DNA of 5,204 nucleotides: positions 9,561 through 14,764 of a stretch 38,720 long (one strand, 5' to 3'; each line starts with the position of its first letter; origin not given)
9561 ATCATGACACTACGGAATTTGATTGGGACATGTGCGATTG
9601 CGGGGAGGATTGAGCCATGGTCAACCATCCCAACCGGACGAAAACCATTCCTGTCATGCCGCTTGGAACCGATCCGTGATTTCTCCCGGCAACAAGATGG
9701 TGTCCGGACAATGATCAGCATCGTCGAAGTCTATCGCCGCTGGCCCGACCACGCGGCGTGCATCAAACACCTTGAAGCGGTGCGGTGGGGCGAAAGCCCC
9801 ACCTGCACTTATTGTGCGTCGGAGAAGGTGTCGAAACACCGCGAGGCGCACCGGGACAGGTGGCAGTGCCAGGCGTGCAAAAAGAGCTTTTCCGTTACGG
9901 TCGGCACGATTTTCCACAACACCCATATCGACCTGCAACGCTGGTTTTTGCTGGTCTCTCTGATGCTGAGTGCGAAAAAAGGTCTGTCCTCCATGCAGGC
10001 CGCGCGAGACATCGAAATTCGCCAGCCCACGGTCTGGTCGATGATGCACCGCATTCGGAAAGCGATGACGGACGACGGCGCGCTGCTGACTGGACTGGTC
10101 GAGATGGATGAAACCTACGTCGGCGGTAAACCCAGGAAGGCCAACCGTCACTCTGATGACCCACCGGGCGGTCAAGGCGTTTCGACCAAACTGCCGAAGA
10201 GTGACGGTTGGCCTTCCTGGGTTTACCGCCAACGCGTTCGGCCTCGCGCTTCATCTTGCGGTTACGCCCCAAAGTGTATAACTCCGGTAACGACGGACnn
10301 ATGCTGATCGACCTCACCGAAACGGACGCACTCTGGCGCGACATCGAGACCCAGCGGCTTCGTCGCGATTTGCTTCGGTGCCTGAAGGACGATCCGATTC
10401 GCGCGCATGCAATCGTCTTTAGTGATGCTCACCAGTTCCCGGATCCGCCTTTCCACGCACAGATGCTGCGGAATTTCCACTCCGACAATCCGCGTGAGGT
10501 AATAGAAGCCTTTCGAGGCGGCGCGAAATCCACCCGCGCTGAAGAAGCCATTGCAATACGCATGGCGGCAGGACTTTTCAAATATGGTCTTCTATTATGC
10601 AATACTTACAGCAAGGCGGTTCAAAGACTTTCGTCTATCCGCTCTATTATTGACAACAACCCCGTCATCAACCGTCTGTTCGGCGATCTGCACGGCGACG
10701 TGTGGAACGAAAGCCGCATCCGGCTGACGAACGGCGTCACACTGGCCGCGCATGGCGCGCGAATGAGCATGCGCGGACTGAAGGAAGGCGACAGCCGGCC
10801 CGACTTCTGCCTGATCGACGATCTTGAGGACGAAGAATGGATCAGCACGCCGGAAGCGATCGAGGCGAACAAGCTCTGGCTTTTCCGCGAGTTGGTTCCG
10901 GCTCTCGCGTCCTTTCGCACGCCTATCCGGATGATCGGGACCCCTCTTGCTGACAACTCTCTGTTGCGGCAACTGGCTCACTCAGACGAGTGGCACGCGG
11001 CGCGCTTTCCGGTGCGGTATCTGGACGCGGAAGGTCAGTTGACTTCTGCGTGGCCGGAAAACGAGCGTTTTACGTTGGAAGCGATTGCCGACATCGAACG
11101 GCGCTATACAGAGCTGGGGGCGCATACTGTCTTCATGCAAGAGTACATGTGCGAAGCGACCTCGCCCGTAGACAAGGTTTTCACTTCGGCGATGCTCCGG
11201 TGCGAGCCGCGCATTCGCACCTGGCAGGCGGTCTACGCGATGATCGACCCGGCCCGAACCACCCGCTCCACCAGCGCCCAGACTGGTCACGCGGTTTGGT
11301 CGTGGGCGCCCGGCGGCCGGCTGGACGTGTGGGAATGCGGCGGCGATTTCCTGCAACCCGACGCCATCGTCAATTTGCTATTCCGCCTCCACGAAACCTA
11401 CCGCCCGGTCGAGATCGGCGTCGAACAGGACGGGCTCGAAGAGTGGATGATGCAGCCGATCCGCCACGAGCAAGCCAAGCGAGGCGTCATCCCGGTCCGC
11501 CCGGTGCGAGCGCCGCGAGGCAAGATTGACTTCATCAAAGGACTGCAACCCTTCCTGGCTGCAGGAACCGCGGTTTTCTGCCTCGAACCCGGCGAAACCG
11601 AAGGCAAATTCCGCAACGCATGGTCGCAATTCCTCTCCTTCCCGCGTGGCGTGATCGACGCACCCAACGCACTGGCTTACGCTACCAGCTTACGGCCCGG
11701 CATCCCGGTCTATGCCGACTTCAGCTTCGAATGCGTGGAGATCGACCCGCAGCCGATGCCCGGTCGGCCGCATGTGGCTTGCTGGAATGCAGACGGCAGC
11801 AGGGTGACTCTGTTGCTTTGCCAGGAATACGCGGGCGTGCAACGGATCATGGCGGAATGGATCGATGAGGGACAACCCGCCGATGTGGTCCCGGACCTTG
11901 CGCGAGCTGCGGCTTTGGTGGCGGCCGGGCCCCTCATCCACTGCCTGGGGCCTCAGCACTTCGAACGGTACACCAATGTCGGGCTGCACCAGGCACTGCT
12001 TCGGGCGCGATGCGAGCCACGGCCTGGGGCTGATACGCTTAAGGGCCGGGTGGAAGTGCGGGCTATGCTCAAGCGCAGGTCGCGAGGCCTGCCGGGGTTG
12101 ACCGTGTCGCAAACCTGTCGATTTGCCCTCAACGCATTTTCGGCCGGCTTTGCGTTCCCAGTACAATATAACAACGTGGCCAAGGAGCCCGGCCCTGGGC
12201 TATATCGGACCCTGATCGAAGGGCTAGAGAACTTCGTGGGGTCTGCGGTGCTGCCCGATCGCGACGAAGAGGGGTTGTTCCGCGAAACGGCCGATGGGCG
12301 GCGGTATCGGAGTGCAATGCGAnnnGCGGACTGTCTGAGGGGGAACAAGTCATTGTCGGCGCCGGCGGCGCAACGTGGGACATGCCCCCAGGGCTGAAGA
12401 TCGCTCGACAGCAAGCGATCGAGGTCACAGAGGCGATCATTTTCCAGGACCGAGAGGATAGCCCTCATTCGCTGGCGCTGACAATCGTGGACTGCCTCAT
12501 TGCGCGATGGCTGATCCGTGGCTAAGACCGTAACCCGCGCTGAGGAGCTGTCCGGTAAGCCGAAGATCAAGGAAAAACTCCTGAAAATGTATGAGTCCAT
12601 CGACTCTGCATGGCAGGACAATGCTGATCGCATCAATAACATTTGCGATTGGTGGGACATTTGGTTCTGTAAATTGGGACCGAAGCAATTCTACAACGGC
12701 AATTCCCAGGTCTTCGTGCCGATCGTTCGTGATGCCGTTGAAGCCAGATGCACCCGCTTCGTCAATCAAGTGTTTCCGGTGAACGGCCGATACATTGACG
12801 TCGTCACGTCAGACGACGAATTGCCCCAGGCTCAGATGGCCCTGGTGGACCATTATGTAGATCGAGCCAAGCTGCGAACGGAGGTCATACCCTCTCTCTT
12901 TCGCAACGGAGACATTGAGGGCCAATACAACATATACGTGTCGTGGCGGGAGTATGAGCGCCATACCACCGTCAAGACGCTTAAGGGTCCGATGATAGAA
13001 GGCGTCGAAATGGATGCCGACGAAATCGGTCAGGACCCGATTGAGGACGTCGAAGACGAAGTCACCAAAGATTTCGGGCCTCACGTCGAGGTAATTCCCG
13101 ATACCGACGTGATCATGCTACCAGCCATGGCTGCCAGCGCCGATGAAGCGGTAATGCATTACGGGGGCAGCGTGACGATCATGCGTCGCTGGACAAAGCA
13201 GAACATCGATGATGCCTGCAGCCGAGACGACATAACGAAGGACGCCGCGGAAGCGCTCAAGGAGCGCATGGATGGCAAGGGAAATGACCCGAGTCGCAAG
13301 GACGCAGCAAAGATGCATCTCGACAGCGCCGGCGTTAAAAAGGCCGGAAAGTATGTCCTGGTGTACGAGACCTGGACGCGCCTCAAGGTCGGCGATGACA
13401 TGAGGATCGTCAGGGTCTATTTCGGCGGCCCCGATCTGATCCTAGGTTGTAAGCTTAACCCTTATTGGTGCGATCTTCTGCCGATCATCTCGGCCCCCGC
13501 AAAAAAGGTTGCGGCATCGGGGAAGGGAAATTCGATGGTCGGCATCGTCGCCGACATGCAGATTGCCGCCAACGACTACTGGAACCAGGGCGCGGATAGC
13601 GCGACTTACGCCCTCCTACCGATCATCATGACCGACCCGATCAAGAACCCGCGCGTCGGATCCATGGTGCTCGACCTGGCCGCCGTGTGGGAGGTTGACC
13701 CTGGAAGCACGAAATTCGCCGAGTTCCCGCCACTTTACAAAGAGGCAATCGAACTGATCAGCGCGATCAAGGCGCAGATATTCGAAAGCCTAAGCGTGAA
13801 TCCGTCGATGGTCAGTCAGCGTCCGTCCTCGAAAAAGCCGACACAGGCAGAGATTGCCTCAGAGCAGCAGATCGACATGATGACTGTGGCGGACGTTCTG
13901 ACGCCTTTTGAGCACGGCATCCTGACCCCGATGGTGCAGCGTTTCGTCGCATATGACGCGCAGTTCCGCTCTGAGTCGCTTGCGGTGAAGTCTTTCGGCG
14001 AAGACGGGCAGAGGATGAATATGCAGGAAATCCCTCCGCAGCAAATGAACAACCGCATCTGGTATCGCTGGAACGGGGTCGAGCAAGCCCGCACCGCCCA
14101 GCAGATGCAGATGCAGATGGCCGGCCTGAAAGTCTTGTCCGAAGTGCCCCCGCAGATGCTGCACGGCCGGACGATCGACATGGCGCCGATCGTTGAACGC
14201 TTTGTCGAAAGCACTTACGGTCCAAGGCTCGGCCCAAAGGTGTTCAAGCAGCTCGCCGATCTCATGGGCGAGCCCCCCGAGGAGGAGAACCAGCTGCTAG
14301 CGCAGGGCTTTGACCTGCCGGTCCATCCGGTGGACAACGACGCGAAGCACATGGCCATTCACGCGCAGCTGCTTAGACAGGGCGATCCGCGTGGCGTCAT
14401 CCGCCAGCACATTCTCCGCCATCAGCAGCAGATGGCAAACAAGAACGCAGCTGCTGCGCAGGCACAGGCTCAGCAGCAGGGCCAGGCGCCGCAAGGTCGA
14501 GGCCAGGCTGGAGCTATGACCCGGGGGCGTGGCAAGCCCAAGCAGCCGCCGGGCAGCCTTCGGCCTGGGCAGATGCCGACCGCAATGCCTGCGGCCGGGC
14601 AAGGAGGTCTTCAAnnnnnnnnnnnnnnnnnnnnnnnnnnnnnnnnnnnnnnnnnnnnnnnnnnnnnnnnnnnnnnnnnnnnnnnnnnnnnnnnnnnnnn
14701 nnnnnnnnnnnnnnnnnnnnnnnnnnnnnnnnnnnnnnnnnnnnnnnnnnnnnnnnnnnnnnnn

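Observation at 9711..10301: Truncated IS1595-type transposase (Zn-ribbon + HTH only) in the small-terminase position, ending in a perfect 33-bp inverted repeat just upstream of terL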

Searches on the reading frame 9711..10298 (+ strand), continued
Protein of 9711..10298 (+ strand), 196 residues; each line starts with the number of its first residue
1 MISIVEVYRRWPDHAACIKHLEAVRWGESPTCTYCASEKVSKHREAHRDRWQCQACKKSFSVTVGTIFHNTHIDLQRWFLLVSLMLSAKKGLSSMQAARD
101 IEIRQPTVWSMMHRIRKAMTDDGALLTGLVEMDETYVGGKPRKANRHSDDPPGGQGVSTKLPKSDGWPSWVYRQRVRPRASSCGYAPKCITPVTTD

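Call 80: search_solved_structures(query=window:9711-10298:+, max_evalue=1)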
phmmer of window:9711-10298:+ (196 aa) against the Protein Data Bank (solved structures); distinct sequences matched with E-value up to 1: 2.
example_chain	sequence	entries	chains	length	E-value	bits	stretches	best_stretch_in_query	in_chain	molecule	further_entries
7r81_r1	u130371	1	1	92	0.32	14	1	28-62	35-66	60S ribosomal protein L43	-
7olc_Lp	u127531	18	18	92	0.66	12.9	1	28-62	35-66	60S ribosomal protein L43-like protein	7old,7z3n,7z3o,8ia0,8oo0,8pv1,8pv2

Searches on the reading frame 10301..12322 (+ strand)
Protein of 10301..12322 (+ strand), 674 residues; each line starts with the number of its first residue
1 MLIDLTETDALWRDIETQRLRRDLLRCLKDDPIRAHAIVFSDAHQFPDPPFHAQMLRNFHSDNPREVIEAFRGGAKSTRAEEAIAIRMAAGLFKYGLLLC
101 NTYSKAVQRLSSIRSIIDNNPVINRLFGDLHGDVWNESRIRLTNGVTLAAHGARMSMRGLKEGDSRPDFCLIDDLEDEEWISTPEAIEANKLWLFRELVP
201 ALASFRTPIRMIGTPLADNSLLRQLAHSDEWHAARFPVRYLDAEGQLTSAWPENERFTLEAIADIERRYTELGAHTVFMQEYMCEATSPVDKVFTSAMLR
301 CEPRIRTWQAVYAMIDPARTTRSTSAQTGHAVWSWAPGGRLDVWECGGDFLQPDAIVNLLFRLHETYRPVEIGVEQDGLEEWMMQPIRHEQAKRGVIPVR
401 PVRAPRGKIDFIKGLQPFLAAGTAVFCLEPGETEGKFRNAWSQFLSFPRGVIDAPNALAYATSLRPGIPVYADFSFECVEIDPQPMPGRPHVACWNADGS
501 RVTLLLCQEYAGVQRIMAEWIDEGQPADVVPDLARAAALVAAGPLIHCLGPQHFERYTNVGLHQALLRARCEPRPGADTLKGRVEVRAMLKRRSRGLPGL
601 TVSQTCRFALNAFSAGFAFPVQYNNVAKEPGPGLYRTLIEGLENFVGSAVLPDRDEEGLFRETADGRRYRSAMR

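Call 7: search_protein_families(library=pfam, proteins=[window:10301-12322:+], max_evalue=0.01)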
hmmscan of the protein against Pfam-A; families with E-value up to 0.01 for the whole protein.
window:10301-12322:+ (674 aa): 0 families

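Call 8: search_protein_families(library=phrogs, proteins=[window:10301-12322:+], max_evalue=0.01)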
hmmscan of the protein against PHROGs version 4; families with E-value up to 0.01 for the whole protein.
window:10301-12322:+ (674 aa): 2 families
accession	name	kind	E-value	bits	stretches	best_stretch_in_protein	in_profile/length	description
phrog_38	-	head and packaging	9.5e-49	167.7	1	35-461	287-699/760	terminase large subunit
phrog_14112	-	unknown function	5.3e-05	23.8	1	72-189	111-234/247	-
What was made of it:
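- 10301..12325 (+): terL (674 aa), the neighbour of the element and not part of it. phrog_38, E=9.5e-49 (call 8).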

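Call 11: find_related_loci(query=window:10301-12322:+, collection=viral_contigs, flank=4000)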
Query window:10301-12322:+ (674 aa) in viral_contigs; peptide patterns used: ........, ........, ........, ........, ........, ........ (x = any residue, [..] = any of these).
9 stretches matched a pattern; 4 encode a relative of the query (tblastn E <= 1e-3); 4 distinct loci.
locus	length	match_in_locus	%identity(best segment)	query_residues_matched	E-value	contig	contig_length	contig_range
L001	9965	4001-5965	51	15-674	0e+0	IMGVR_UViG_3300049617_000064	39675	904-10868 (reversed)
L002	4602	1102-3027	39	24-669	2e-146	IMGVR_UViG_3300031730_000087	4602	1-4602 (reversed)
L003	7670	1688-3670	38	21-673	3e-127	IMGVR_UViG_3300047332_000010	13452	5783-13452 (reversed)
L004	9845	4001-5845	40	52-670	7e-123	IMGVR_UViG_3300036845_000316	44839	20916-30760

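Call 15: find_encoding_contigs(protein=window:10301-12322:+, flank=5000)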
Protein window:10301-12322:+ (674 aa): 1 contig read that carries it; 1 place shown.
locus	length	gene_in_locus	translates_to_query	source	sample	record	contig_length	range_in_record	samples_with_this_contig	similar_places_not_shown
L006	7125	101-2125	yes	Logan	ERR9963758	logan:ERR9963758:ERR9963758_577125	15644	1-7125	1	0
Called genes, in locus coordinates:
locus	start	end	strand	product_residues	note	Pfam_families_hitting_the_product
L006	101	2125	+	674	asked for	-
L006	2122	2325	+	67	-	-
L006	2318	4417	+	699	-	-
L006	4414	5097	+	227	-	-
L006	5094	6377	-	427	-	PF01071:GARS_A (weak), PF02843:GARS_C (weak)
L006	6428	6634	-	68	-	-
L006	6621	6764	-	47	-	-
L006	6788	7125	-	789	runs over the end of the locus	-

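Call 30: find_related_loci(query=window:10301-12322:+, collection=metagenome_contigs, flank=3000)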
Query window:10301-12322:+ (674 aa) in metagenome_contigs; peptide patterns used: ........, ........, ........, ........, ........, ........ (x = any residue, [..] = any of these).
67 stretches matched a pattern; 1 encode a relative of the query (tblastn E <= 1e-3); 1 distinct loci.
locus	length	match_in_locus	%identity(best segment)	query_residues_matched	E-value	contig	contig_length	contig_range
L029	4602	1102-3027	39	24-669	2e-147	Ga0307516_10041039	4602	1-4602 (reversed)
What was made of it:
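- Tried and rejected: TerL searches in IMG/VR and JGI metagenomes gave at most 51% identity (calls 11, 30).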

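Call 32: find_homologous_proteins(query=window:10301-12322:+, max_evalue=1e-50)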
Query window:10301-12322:+ (674 aa): 1144 proteins with E <= 1e-50 among 8000 candidates; the best 120 are listed.
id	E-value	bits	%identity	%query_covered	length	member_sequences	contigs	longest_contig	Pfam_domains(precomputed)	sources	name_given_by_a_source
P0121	0.0e+0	1575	100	100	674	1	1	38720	-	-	-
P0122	4.1e-283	959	64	95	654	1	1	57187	-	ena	-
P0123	8.9e-263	892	61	95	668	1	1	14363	-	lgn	-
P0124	4.3e-260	883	59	100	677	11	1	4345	-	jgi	jgi:hypothetical protein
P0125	3.2e-208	712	49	98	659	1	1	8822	-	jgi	jgi:hypothetical protein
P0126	1.6e-201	690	51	98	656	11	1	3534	-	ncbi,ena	-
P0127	6.9e-199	681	52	93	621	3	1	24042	-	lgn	-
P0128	9.3e-197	674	48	98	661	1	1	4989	-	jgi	-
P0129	1.9e-194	666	48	98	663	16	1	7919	-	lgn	-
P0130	2.0e-194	666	48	98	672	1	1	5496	-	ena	-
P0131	2.7e-193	662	50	96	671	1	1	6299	-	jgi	-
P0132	1.1e-192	660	49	96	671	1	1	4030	-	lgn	-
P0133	3.0e-192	659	48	100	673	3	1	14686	-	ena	-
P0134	2.9e-190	652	48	98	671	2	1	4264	-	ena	-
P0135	3.4e-182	626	47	98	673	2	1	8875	-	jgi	jgi:hypothetical protein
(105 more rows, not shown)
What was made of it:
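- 10301..12325 (+): Relatives are 650-680 aa long (call 32).
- Checked: The TerL family is 650-680 aa long, which fits this start (call 32).
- Tried and rejected: The big protein set gave at most 64% (call 32).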

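Call 33: find_encoding_contigs(protein=P0122, flank=4000, max_places=2)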
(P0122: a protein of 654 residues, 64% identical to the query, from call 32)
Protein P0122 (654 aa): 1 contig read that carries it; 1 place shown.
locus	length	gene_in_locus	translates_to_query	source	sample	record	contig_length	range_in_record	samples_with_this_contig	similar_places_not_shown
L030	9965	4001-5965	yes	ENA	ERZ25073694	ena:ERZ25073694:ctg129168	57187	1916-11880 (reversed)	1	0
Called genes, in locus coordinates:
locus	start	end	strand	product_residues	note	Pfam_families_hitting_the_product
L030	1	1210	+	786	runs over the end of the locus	PF13481:AAA_25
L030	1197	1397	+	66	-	-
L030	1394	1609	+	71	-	-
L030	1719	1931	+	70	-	-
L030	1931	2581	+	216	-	PF14354:Lar_restr_allev (weak)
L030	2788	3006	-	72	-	-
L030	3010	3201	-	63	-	-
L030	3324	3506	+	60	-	-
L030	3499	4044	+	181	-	PF20901:Sf6_terminase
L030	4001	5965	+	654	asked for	-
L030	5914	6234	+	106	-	-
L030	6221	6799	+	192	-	-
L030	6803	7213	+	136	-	-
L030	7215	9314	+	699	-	-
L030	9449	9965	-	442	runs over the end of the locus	PF02843:GARS_C (weak)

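Call 34: find_encoding_contigs(protein=P0123, flank=4000, max_places=2)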
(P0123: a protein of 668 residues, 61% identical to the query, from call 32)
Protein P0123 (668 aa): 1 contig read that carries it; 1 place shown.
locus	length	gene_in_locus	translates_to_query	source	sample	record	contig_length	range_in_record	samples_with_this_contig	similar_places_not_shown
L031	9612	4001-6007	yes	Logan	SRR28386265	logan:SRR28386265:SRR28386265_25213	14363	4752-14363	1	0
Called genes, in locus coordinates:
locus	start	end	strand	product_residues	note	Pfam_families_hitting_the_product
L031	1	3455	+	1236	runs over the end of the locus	PF23639:DUF7146 (weak), PF13362:Toprim_3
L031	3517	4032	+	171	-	PF20901:Sf6_terminase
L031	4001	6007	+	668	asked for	-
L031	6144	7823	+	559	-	-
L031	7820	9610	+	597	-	?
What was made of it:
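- Closest known: Sf6-type small terminase. Same: In the two closest TerL relatives (L030, L031) this protein is encoded directly upstream of terL and overlaps it, which is the position the remnant ORF now holds (calls 33, 34).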

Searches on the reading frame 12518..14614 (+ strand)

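Call 7: search_protein_families(library=pfam, proteins=[window:12518-14614:+], max_evalue=0.01)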
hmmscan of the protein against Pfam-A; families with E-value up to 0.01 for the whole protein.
window:12518-14614:+ (699 aa): 0 families

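Call 8: search_protein_families(library=phrogs, proteins=[window:12518-14614:+], max_evalue=0.01)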
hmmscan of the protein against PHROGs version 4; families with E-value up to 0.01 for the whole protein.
window:12518-14614:+ (699 aa): 1 family
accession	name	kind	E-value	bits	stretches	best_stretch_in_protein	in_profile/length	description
phrog_332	-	connector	2.3e-11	43.8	1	279-669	218-546/560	head-tail adaptor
